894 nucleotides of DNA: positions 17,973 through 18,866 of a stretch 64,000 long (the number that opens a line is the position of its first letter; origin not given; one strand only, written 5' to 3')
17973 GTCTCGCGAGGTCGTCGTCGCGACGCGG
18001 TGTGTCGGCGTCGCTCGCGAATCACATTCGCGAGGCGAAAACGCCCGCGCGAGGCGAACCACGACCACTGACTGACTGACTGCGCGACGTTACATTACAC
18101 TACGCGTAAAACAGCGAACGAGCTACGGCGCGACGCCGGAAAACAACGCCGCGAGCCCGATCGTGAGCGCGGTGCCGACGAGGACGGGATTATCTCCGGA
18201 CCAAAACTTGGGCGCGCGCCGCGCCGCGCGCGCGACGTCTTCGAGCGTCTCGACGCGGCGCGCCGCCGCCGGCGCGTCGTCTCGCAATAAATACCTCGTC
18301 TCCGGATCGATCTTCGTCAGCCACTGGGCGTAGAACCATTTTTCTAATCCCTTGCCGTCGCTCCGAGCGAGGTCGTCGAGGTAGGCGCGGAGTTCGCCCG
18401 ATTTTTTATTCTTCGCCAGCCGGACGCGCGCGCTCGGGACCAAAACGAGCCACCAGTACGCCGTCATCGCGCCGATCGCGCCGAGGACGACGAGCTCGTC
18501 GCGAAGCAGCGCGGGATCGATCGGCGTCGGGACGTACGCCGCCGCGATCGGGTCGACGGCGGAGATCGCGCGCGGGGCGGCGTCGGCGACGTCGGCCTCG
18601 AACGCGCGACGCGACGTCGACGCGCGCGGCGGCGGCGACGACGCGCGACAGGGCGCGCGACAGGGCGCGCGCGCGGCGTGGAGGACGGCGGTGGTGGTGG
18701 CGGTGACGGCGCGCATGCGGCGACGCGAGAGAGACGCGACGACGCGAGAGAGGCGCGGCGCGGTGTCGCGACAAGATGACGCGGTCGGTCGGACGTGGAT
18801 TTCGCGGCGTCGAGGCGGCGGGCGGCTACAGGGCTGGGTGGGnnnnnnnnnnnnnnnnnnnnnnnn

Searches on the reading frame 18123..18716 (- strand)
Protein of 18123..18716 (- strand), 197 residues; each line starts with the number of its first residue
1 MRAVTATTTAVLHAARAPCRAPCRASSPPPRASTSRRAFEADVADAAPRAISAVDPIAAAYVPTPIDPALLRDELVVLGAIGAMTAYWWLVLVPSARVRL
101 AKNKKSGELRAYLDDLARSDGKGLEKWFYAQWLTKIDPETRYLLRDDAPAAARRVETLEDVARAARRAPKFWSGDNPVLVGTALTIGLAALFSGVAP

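Call 54: search_protein_families(library=pfam, proteins=[window:18123-18716:-], max_evalue=0.001)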
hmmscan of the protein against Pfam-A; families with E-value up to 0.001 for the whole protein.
window:18123-18716:- (197 aa): 0 families
